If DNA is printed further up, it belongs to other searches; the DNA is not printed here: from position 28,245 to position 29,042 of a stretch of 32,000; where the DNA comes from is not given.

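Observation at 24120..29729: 1,869-aa fusion of an AEP-type primase-like domain, a P-loop NTPase and about 900 aa of unknown sequence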

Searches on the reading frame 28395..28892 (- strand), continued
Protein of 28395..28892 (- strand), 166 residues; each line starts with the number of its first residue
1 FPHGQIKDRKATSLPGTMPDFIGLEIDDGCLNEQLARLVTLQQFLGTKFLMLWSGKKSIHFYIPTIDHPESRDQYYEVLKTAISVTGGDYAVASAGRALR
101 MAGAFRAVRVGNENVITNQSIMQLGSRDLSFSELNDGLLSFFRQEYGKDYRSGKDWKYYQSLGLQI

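Call 115: get_annotated_region(hit=H63, flank=3)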
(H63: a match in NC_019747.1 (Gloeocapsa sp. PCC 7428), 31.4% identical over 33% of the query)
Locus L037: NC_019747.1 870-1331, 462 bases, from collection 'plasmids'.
description: Gloeocapsa sp. PCC 7428 plasmid pGLO7428.04, complete sequence
organism: Gloeocapsa sp. PCC 7428 (NCBI taxid 1173026)
taxonomy: Bacteria; Cyanobacteriota; Cyanophyceae; Chroococcales; Chroococcaceae; Gloeocapsa; Gloeocapsa sp. PCC 7428
host: -; source: -; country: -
typing (MOB-suite, as given by PLSDB): non-mobilizable
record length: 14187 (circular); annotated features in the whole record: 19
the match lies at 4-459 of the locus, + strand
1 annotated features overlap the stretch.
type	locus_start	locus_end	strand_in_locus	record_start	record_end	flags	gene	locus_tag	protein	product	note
CDS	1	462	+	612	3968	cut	-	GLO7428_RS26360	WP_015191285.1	hypothetical protein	-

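Call 118: search_solved_structures(query=A8, max_evalue=10, show_alignments=3)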
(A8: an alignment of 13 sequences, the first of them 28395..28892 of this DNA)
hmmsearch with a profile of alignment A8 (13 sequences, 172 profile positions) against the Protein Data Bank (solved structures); distinct sequences matched with E-value up to 10: 6.
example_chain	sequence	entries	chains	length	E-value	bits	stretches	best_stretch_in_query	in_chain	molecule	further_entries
6zp9_A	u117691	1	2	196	1.3e-26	96.4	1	9-136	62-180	PrimPol AEP domain (PP-N190)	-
3h25_A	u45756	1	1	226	0.0001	25.1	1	53-129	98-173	Replication protein B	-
3h20_A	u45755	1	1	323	0.00025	23.8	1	53-129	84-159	Replication protein B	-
2iru_A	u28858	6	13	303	0.2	14.4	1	52-98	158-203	Putative DNA ligase-like protein Rv0938/MT0965 | DNA ligase-like protein Rv0938/MT0965 | Putative DNA ligase-like protein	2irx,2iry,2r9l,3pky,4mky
4rfo_H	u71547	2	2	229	1.4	11.7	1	92-137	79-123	N60-i3 Fab heavy chain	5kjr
6b0h_B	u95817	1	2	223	1.6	11.5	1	89-138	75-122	1262 antibody, heavy chain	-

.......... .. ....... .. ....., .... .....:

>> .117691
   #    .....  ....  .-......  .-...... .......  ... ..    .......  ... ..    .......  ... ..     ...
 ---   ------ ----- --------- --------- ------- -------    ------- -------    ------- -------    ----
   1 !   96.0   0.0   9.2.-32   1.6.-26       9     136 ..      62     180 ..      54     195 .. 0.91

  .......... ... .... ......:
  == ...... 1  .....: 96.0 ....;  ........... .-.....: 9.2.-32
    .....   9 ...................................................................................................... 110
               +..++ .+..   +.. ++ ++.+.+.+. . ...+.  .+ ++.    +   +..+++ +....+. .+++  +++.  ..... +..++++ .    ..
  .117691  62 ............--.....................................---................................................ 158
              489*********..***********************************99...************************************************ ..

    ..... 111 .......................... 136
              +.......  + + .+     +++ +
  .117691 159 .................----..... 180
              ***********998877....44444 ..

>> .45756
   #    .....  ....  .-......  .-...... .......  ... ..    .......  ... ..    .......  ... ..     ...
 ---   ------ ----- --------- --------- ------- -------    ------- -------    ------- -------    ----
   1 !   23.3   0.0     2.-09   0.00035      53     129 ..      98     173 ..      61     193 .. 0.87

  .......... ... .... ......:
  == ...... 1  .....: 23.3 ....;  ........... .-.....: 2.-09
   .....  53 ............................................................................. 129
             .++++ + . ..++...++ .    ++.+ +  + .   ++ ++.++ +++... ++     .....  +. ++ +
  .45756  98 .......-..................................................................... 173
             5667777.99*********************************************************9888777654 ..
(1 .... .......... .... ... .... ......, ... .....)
